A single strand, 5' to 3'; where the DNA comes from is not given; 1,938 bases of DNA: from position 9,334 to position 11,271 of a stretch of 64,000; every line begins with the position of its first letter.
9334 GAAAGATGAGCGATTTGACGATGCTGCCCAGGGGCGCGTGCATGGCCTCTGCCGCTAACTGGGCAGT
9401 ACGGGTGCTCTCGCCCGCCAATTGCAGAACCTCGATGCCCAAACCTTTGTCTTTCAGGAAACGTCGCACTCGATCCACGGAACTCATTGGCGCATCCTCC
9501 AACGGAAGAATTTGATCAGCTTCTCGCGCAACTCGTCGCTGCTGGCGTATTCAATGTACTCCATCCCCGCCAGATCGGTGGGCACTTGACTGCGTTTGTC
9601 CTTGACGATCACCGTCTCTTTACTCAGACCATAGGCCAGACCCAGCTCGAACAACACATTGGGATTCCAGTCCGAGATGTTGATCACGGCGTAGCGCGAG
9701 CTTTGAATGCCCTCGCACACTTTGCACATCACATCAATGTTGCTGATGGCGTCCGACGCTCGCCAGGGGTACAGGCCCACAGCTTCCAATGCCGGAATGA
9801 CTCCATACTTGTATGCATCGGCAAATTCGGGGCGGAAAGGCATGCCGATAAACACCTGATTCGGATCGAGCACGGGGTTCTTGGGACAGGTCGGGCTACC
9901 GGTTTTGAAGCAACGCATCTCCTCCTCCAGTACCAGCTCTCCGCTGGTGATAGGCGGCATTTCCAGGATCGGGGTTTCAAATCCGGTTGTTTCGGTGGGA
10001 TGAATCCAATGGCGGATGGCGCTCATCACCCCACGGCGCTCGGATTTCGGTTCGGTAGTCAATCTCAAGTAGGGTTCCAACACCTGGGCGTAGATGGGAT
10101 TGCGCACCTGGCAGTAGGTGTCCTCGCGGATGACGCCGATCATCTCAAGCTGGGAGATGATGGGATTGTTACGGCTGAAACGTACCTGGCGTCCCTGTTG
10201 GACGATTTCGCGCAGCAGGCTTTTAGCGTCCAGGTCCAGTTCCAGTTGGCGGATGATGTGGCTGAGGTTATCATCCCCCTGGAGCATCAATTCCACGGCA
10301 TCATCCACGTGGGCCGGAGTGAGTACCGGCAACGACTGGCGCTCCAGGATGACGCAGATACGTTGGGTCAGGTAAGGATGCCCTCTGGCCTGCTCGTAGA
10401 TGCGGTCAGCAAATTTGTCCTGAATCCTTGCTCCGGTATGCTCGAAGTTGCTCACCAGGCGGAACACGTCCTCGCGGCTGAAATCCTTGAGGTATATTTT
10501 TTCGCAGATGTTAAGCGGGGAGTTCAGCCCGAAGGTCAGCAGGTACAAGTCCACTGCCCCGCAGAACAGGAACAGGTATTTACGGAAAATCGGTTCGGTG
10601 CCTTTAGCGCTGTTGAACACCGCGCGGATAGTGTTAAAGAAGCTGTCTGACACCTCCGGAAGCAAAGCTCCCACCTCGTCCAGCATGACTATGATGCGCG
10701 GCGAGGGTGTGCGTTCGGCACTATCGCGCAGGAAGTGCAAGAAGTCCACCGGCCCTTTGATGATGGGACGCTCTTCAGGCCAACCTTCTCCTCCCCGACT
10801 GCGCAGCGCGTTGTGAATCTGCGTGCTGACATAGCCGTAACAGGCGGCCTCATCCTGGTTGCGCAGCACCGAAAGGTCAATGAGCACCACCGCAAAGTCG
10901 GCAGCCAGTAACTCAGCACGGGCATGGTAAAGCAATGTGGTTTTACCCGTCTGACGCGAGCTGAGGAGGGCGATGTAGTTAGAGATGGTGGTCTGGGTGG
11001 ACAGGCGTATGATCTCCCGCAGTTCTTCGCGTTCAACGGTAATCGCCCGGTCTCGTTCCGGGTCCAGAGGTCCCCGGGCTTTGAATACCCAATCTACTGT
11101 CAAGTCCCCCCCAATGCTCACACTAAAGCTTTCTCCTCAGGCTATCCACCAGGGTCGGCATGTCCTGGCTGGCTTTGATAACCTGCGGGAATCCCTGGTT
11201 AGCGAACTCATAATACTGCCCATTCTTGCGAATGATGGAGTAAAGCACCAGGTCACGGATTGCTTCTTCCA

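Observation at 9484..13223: Translationally coupled pair of P-loop NTPases (one membrane-anchored, one with a C-terminal TIR/NDT-like effector) under its own consensus promoter: candidate undescribed defence system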

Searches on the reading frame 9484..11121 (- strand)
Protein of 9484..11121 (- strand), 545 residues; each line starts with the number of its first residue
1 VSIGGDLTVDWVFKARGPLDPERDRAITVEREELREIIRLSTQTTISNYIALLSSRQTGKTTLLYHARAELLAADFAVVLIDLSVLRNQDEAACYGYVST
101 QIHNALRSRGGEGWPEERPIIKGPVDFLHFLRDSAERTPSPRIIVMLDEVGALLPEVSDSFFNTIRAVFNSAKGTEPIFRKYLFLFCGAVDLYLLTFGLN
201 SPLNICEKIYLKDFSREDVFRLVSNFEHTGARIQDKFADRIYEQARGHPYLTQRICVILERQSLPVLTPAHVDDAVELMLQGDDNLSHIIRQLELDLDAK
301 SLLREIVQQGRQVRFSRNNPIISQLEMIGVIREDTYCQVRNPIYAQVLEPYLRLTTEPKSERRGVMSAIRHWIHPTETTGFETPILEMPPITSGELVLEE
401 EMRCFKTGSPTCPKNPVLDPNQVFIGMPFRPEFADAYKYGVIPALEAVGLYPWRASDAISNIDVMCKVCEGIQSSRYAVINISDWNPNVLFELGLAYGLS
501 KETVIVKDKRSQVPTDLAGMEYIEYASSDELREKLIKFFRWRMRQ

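Call 3: search_protein_families(library=pfam, proteins=[window:9484-11121:-], max_evalue=1)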
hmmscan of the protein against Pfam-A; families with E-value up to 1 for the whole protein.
window:9484-11121:- (545 aa): 6 families
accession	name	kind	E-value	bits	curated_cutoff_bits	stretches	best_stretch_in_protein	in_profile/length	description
PF14516.12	AAA_35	-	3.4e-16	59.4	27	1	29-346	14-327/331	AAA-like domain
PF10137.14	CAP12-PCTIR_TIR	-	8.7e-06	26.2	24.7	1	486-526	76-118/119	CAP12/Pycsar effector protein, TIR domain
PF13401.12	AAA_22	-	0.0089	16.8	27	1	57-173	15-114/130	AAA domain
PF14163.11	SieB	-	0.0099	15.9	26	1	294-334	77-118/147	Super-infection exclusion protein B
PF05014.21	Nuc_deoxyrib_tr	-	0.016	15.8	28.8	1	457-512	45-102/117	Nucleoside 2-deoxyribosyltransferase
PF13173.12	AAA_14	-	0.03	14.8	27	1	51-92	6-46/129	AAA domain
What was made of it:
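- On PF10137 CAP12/PycTIR-type TIR domain: 26.2 bits against a cut-off of 24.7, E = 8.7e-6, but only profile positions 76-118 of 119 (call 3).
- On CBASS / Pycsar systems: The effector's N-terminal module is AAA_35 (call 3).
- Closest known: Cap12. Same: The C-terminal domain scores above the PF10137 gathering threshold (call 3).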

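Call 4: search_protein_families(library=padloc, proteins=[window:9484-11121:-], max_evalue=1)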
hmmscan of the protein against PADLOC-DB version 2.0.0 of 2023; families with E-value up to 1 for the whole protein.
window:9484-11121:- (545 aa): 8 families
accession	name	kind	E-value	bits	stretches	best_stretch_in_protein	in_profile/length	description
PDLC00732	Effector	-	3.6e-05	20.8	1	488-529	230-275/301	TIR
PDLC05004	PDC-S35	-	0.00012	19.8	1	488-537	199-250/265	-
PDLC00733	Effector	-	0.00017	18.5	1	468-538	297-367/388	TIR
PDLC00729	Effector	-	0.00037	18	1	488-533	83-128/310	TIR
PDLC00731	Effector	-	0.0008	16.5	1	488-530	234-280/306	TIR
PDLC05005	PDC-S35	-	0.0011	16.7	1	487-537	196-248/264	-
PDLC02371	PycTIR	-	0.0019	15.6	1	484-544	220-279/288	-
PDLC05007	PDC-S35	-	0.028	12.1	1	487-537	211-263/278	-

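Call 5: search_protein_families(library=ncbifam, proteins=[window:9484-11121:-], max_evalue=1)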
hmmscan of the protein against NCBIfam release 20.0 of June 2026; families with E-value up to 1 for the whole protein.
window:9484-11121:- (545 aa): 3 families
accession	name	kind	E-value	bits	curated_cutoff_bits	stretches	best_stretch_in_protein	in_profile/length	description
NF053861.1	DS8_antiphage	equivalog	0.011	13.5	790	1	34-103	357-426/994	anti-phage protein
NF050172.1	CDNTAsCap12CFB2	equivalog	0.016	14.4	450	1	487-530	80-125/312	CBASS system CD-NTase-associated NAD(+) hydrolase Cap12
NF050171.1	CDNTAsCap12CFB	equivalog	0.08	12.2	450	1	488-531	83-130/305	CBASS system CD-NTase-associated NAD(+) hydrolase Cap12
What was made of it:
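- Closest known: Single-chain STAND/NLR-like anti-phage proteins. Different: PADLOC and NCBIfam give only P-loop-level hits (calls 4, 5).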

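Call 10: find_homologous_proteins(query=window:9484-11121:-, max_evalue=0.001)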
Query window:9484-11121:- (545 aa): 224 proteins with E <= 0.001 among 8000 candidates; the best 120 are listed.
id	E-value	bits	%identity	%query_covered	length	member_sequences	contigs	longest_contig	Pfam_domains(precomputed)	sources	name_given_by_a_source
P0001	0.0e+0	1243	100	100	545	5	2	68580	PF14516.13,PF10137.15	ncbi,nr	ncbi:MAG: AAA-like domain-containing protein [Anaerolineae bacterium]|nr:AAA-like domain-containing 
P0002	0.0e+0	1090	87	100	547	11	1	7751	PF14516.13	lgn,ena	-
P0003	0.0e+0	1055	84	99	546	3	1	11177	PF14516.13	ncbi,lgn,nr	ncbi:MAG: AAA-like domain-containing protein [Anaerolineae bacterium]|nr:AAA-like domain-containing 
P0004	0.0e+0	1054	84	99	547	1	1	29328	PF14516.13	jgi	jgi:hypothetical protein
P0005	0.0e+0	1046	84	99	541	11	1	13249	PF14516.13,PF10137.15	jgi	-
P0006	0.0e+0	1043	84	99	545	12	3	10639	PF14516.13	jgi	-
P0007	0.0e+0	1025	83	100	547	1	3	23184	PF14516.13,PF10137.15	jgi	jgi:hypothetical protein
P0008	5.0e-200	684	81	67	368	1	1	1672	PF14516.13,PF10137.15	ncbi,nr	ncbi:MAG: AAA-like domain-containing protein, partial [Chloroflexota bacterium]|nr:AAA-like domain-c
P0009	5.4e-110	387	53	64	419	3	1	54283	PF14516.13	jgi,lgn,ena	-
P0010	1.8e-106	375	53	64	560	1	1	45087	PF13401.13,PF14516.13,PF01637.25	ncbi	-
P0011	3.8e-106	374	53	63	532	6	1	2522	PF14516.13,PF04471.19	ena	-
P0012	3.3e-103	365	52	64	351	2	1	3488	PF14516.13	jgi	-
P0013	1.0e-102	363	51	66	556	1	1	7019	PF14516.13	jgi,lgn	-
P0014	1.8e-101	359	52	63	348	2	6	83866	PF13401.13,PF14516.13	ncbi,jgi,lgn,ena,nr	ncbi:MAG: hypothetical protein B6I34_10515 [Anaerolineaceae bacterium 4572_32.1]|nr:MAG: hypothetica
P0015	3.3e-101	358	50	63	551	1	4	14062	PF14516.13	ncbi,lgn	ncbi:MAG: AAA-like domain-containing protein [Anaerolineae bacterium]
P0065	3.2e-88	315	47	64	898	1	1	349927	PF14516.13,PF12770.13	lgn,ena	-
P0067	1.2e-87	313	57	25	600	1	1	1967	PF05014.22,PF10137.15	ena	-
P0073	1.8e-86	309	54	26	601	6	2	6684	PF05014.22,PF10137.15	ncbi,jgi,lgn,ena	-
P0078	6.9e-86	307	53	25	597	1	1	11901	PF05014.22,PF10137.15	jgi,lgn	jgi:tetratricopeptide (TPR) repeat protein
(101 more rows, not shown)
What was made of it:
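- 9484..11121 (-): Gene 2, 545 aa: AAA_35 ATPase (paralogue of the gene 1 ATPase module) plus a C-terminal TIR/NDT-like domain. Orthologues are 83-87% identical (call 10).
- On PF10137 CAP12/PycTIR-type TIR domain: The precomputed Pfam assignment for the identical protein P0001 also lists PF10137 (call 10).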

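Call 13: find_encoding_contigs(protein=P0004, flank=8000, max_places=2)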
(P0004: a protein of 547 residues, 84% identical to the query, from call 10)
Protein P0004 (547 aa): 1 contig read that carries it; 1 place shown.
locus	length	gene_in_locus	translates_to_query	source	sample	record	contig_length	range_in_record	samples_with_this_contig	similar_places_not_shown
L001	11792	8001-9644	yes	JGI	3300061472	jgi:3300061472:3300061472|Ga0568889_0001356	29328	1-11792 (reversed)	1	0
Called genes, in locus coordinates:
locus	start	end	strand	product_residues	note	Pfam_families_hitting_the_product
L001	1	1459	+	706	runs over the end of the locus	PF00069:Pkinase, PF07714:PK_Tyr_Ser-Thr, PF03109:ABC1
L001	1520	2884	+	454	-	PF13240:Zn_Ribbon_1 (weak), PF04773:FecR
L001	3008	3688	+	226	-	PF00005:ABC_tran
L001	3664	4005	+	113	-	-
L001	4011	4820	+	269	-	PF06182:ABC2_membrane_6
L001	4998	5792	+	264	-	PF06182:ABC2_membrane_6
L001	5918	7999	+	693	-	PF20703:nSTAND1 (faint), PF13401:AAA_22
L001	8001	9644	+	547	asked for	PF14516:AAA_35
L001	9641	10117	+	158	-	PF04073:tRNA_edit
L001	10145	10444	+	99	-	PF09413:DUF2007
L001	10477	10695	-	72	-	PF03994:DUF350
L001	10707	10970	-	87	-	PF03994:DUF350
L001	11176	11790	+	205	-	?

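Call 14: find_encoding_contigs(protein=P0007, flank=8000, max_places=2)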
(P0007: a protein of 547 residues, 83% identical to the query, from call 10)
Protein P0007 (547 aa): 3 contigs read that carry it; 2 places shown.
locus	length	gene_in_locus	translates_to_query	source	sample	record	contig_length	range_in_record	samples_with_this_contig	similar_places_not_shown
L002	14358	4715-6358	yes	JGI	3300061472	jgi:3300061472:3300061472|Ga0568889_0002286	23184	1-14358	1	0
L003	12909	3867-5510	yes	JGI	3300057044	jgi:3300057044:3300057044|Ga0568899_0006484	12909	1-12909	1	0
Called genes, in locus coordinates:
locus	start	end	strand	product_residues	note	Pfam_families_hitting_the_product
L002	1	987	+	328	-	?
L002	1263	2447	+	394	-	PF04773:FecR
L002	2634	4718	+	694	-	PF13401:AAA_22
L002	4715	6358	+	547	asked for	PF14516:AAA_35, PF10137:CAP12-PCTIR_TIR (faint)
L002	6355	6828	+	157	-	PF04073:tRNA_edit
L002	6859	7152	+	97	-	PF09413:DUF2007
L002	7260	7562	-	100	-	PF01226:Form_Nir_trans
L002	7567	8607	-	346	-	PF00586:AIRS, PF02769:AIRS_C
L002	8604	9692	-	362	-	PF01924:HypD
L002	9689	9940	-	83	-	PF01455:HupF_HypC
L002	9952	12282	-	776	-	PF00708:Acylphosphatase, PF07503:zf-HYPF, PF01300:Sua5_yciO_yrdC, PF17788:HypF_C, PF22521:HypF_C_2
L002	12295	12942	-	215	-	PF02492:cobW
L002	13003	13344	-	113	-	PF01155:HypA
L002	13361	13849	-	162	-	-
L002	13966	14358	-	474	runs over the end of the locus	PF27537:HoxH, PF00374:NiFeSe_Hases, PF00346:Complex1_49kDa (faint), PF00374:NiFeSe_Hases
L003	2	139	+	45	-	?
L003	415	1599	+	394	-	PF04773:FecR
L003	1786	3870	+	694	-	PF13401:AAA_22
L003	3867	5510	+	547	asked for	PF14516:AAA_35, PF10137:CAP12-PCTIR_TIR (faint)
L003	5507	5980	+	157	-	PF04073:tRNA_edit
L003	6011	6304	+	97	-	PF09413:DUF2007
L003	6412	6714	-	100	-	PF01226:Form_Nir_trans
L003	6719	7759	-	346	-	PF00586:AIRS, PF02769:AIRS_C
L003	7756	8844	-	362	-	PF01924:HypD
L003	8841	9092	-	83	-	PF01455:HupF_HypC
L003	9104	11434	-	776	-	PF00708:Acylphosphatase, PF07503:zf-HYPF, PF01300:Sua5_yciO_yrdC, PF17788:HypF_C, PF22521:HypF_C_2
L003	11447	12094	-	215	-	PF02492:cobW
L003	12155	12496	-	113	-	PF01155:HypA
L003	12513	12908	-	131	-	?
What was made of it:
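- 11119..11138 (-): Coupling junction: GAGGAG RBS (11138-11133), gene 1 stop TAG (11125-11123), one base, gene 2 start GTG (11121-11119). Orthologues have 4-nt overlaps at the same junction (call 14).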

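Call 15: find_encoding_contigs(protein=P0065, flank=8000, max_places=2)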
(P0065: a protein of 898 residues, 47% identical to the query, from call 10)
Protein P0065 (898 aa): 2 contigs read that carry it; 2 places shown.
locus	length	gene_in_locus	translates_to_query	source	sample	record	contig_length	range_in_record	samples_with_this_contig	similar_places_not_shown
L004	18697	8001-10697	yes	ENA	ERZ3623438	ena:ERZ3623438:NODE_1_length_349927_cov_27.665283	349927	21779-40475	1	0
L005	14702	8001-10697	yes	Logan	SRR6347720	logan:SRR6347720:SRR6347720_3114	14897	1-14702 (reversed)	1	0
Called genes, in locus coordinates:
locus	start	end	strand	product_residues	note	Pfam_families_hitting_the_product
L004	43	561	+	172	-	-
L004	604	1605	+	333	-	PF13421:Band_7_1, PF01145:Band_7, PF09851:SHOCT (weak)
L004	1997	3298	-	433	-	PF02056:Glyco_hydro_4, PF11975:Glyco_hydro_4C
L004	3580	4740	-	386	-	-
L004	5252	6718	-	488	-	PF00149:Metallophos, PF02872:5_nucleotid_C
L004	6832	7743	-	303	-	PF00583:Acetyltransf_1, PF13508:Acetyltransf_7 (weak)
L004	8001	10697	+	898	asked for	PF12770:CHAT, PF14516:AAA_35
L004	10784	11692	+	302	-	PF12844:HTH_19, PF13413:HTH_25, PF13560:HTH_31 (weak), PF13464:RodZ_C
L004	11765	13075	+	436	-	PF00919:UPF0004, PF04055:Radical_SAM, PF18693:TRAM_2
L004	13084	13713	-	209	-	-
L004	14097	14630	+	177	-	PF01844:HNH, PF14279:HNH_5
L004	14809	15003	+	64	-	-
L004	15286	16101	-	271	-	PF00106:adh_short, PF01370:Epimerase, PF08659:KR, PF13561:adh_short_C2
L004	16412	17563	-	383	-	PF03601:Cons_hypoth698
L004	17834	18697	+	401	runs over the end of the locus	PF00756:Esterase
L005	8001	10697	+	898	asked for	PF12770:CHAT, PF14516:AAA_35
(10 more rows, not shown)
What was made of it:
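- CHAT-AAA_35 relatives occur alone (call 15).
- Tried and rejected: CHAT-AAA_35 relatives as members of the pair: rejected for P0065, which stands alone (call 15).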

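Call 21: search_solved_structures(query=window:9484-11121:-, max_evalue=1, show_alignments=2)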
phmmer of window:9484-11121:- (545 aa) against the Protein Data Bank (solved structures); distinct sequences matched with E-value up to 1: 1.
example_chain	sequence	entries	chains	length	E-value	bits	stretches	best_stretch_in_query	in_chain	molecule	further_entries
2w9y_A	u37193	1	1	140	0.69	12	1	238-322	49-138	FATTY ACID/RETINOL BINDING PROTEIN PROTEIN 7, ISOFORM A, CONFIRMED BY TRANSCRIPT EVIDENCE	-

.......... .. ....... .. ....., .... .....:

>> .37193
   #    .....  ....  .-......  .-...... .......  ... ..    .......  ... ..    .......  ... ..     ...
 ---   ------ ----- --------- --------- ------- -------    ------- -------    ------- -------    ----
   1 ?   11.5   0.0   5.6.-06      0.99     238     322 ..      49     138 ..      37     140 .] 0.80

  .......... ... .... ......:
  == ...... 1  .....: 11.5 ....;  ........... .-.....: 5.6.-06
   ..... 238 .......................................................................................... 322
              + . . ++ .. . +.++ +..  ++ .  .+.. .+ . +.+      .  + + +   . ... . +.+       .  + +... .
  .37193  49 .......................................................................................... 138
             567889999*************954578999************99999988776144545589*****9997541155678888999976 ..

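Call 44: search_solved_structures(query=A3, max_evalue=1)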
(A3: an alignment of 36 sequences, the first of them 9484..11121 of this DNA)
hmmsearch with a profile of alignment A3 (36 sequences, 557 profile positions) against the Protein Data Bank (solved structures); distinct sequences matched with E-value up to 1: 3.
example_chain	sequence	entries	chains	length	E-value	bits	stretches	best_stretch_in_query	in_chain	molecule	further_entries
3cmu_A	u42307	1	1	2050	0.18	13.7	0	46-75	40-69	Protein recA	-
6tda_L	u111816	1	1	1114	0.2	13.6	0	266-323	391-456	Chromatin structure-remodeling complex protein RSC8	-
3cmt_A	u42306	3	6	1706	0.45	12.4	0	46-75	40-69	Protein recA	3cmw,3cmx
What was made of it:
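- Tried and rejected: The A3 profile also found nothing (call 44).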

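Call 54: find_encoding_contigs(protein=P0073, flank=6000, max_places=2)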
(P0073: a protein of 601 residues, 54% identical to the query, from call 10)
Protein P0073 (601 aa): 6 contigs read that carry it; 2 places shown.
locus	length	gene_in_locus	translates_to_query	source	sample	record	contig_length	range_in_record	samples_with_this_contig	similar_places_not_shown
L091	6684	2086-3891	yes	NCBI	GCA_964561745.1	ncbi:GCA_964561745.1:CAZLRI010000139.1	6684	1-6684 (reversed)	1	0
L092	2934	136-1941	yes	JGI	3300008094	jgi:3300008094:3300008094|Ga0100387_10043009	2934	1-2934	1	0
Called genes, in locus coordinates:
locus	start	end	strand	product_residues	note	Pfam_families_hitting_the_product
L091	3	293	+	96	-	?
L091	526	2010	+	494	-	PF00749:tRNA-synt_1c, PF19269:Anticodon_2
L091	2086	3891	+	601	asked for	PF05014:Nuc_deoxyrib_tr (faint), PF10137:CAP12-PCTIR_TIR (faint)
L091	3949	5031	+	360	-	PF04055:Radical_SAM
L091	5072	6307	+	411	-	PF07973:tRNA_SAD, PF02272:DHHA1 (weak)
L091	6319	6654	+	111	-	-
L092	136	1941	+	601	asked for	PF05014:Nuc_deoxyrib_tr (faint), PF10137:CAP12-PCTIR_TIR (faint)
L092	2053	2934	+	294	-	?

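Call 62: search_dna_similar(query=window:9484-11121:-, collection=plasmids, mode=protein, max_rows=12)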
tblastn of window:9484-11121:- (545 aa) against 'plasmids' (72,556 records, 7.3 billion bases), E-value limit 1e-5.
Records with a match: 47; places in all: 52; records where one place covers at least 80% of the query: 0.
Best place of each record, by identity: <60% 47.
By first word of the organism name: Nostoc 10; Agrobacterium 6; Serratia 5; Leptolyngbya 4; Candidatus 2; Calothrix 2; Paraburkholderia 2; Nonomuraea 1; Tolypothrix 1; Marinitoga 1; and 13 more.
By predicted mobility (MOB-suite, as given by PLSDB): non-mobilizable 27; mobilizable 10; conjugative 10.
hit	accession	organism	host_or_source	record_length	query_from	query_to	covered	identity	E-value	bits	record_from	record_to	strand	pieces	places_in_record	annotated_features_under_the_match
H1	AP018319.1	Nostoc sp. HK-01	-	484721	52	348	54%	29.0%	1e-14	85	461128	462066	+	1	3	WD-40 repeat protein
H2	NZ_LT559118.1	Nonomuraea gerenzanensis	-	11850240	13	348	62%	25.3%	5e-10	70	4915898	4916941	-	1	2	none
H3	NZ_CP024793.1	Nostoc flagelliforme CCNUN1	cell culture,desert soil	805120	53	408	65%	23.2%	7e-7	60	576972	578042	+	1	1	SAV_2336 N-terminal domain-related protein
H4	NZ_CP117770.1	Nostoc sp. UHCC 0926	whole organism,lichen surface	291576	53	408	65%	23.2%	1e-6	59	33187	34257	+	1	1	AAA-like domain-containing protein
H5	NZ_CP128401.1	Candidatus Chlorohelix allophototropha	Single colony of Candidatus Chlorohelix ...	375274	47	349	56%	26.4%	1e-13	82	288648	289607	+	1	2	AAA-like domain-containing protein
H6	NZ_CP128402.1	Candidatus Chlorohelix allophototropha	Single colony of Candidatus Chlorohelix ...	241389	48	349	55%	25.6%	3e-11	74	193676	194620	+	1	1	AAA-like domain-containing protein | hypothetical protein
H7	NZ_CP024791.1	Nostoc flagelliforme CCNUN1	cell culture,desert soil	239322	48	349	55%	25.5%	4e-11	74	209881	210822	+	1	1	AAA-like domain-containing protein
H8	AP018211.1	Calothrix brevissima NIES-22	-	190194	49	350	55%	25.2%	3e-7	61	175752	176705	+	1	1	TPR repeat-containing protein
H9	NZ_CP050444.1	Tolypothrix sp. PCC 7910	cell culture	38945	49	348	55%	25.3%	6e-8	64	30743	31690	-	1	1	AAA-like domain-containing protein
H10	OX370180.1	Marinitoga okinawensis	-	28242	49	348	55%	25.2%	5e-10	70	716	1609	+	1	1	ATPase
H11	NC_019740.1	Allocoleopsis franciscana PCC 7113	-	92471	52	348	54%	25.2%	1e-6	59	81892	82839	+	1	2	AAA-like domain-containing protein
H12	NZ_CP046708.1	Nostoc sp. ATCC 53789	-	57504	49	348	55%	24.8%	3e-6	58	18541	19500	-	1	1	N-acetylmuramoyl-L-alanine amidase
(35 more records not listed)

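Call 63: search_dna_similar(query=window:9484-11121:-, collection=phages, mode=protein, max_rows=12)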
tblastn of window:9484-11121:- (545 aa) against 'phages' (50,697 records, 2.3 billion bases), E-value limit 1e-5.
Records with a match: 2; places in all: 2; records where one place covers at least 80% of the query: 0.
Best place of each record, by identity: <60% 2.
By first word of the organism name: Dorea 1; Bacteriophage 1.
By host as written in the record: Dorea sp. 000433215 DA134 1; - 1.
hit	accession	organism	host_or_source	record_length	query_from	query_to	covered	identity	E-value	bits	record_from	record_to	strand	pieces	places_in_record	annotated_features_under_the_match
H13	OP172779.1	Dorea phage DO134P1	Dorea sp. 000433215 DA134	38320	424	528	19%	30.8%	2e-6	57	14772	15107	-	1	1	hypothetical protein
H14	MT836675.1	Bacteriophage sp.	human fecal samples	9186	432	541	20%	27.4%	9e-6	55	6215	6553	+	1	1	record has no annotation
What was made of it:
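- Tried and rejected: Only 25-29% identical AAA_35 relatives on plasmids, and only weak TIR-like hits in phages (calls 62, 63).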

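Call 89: find_related_loci(query=A3, collection=viral_contigs, flank=6000)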
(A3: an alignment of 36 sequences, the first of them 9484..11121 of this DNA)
Query A3 (545 aa) in viral_contigs; peptide patterns used: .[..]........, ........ (x = any residue, [..] = any of these).
97 stretches matched a pattern, but none encodes a relative of the query by tblastn (E <= 1e-3).
